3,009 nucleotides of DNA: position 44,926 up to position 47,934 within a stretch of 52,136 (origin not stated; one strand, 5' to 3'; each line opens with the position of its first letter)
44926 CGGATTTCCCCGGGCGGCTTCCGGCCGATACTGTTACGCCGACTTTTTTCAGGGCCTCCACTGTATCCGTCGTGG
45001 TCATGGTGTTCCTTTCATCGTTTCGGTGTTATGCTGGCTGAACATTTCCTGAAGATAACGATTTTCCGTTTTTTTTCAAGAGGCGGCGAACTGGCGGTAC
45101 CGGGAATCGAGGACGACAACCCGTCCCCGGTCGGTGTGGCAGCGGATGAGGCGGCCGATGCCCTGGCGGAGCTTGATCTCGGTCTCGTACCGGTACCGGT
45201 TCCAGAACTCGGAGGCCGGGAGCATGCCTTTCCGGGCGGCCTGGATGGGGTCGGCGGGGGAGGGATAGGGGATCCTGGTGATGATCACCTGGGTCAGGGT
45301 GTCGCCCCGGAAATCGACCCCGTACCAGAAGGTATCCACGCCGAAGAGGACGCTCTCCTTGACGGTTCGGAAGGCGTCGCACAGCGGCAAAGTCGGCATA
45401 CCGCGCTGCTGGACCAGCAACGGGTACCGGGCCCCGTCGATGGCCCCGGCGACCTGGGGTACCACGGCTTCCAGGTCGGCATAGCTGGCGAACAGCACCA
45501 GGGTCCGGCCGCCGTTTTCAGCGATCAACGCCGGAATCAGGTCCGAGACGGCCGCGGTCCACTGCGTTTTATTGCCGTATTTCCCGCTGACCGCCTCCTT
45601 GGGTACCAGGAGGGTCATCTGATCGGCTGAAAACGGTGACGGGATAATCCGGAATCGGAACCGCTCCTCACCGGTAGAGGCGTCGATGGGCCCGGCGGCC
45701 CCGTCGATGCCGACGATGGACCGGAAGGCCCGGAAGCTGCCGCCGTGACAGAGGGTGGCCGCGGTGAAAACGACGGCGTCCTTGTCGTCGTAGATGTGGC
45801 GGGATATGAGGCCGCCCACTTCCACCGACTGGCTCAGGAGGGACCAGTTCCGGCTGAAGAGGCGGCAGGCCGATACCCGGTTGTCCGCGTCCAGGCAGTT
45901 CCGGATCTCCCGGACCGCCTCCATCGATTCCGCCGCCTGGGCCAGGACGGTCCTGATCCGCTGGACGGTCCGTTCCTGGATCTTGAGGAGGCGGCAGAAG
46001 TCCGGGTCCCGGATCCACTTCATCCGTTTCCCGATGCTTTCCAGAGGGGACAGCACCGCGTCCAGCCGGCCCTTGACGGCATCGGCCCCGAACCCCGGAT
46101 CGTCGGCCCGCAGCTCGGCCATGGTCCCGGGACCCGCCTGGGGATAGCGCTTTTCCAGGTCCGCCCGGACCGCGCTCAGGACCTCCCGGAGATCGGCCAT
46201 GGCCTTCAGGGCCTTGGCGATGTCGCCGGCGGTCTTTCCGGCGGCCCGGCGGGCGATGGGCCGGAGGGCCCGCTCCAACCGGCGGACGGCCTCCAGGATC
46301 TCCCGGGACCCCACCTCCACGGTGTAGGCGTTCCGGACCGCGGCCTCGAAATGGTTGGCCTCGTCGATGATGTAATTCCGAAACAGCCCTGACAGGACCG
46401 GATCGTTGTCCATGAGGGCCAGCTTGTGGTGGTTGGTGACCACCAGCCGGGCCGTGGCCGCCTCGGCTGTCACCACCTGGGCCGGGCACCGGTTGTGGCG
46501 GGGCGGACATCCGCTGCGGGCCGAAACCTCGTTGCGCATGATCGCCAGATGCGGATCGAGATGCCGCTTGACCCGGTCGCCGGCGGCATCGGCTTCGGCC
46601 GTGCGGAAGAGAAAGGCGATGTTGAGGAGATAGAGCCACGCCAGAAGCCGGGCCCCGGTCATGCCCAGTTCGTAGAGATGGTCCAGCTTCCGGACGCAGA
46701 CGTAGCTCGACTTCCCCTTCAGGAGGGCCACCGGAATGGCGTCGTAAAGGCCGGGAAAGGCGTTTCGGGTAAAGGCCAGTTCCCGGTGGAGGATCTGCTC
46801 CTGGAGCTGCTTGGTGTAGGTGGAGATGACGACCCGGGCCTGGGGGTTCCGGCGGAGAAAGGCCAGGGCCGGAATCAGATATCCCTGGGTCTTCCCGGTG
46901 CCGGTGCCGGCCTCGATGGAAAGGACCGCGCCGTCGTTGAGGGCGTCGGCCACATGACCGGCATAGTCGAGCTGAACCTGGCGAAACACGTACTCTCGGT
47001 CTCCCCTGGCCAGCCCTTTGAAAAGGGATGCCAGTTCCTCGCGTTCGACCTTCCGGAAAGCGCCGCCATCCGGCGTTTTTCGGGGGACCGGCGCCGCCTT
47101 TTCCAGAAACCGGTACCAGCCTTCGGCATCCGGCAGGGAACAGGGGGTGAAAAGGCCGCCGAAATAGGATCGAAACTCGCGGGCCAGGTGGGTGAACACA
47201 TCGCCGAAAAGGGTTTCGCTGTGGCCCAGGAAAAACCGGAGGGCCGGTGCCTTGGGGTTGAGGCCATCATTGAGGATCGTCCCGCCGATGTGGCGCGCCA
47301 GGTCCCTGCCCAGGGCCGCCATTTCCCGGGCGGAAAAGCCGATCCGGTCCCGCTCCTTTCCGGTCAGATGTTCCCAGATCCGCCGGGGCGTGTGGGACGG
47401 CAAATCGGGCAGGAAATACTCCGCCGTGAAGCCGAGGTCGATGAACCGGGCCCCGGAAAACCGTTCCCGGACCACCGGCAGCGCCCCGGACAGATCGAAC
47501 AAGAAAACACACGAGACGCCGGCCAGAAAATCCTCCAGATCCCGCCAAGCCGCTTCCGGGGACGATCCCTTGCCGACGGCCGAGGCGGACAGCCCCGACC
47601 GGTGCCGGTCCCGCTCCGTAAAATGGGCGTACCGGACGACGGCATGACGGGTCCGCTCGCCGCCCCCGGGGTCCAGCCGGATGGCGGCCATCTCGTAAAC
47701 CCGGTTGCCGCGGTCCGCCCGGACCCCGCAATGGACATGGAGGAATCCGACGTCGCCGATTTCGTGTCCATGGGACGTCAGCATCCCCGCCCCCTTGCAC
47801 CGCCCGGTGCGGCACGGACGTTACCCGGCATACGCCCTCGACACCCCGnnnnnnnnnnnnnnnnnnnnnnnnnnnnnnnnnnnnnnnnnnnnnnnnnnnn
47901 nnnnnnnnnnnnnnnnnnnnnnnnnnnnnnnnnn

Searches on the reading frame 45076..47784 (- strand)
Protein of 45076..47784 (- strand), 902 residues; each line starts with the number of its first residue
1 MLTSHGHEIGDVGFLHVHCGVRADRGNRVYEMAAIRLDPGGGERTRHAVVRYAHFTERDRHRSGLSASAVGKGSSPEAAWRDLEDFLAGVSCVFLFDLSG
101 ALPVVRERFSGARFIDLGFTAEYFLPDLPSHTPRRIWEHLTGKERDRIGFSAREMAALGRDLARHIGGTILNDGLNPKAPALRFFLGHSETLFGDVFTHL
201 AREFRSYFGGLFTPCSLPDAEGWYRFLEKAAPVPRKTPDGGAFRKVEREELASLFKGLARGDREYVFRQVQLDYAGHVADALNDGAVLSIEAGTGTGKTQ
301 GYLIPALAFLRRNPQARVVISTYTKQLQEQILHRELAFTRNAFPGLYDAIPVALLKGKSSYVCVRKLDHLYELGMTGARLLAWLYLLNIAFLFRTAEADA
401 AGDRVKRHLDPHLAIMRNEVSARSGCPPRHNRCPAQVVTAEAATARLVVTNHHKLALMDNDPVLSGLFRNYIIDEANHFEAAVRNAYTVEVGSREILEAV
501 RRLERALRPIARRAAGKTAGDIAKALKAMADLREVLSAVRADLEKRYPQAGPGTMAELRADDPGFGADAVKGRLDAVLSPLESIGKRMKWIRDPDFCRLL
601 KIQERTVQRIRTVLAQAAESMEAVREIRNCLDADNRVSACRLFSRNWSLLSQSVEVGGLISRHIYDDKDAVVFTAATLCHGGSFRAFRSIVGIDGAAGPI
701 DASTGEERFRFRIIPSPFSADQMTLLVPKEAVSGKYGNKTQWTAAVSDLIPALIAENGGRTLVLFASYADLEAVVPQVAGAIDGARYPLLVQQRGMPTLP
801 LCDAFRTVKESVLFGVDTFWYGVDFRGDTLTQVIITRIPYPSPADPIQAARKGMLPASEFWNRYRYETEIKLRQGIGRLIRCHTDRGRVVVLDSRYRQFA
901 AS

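Call 79: search_protein_families(library=pfam, proteins=[window:45076-47784:-], max_evalue=0.001)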
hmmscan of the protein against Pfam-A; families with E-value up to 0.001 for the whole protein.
window:45076-47784:- (902 aa): 2 families
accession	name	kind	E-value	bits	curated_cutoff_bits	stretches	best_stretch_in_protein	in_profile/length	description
PF13307.12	Helicase_C_2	-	1.8e-31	109.9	25.3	1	753-898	4-156/170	Helicase C-terminal domain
PF00270.35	DEAD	-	1.3e-06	28.6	26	1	281-338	10-68/167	DEAD/DEAH box helicase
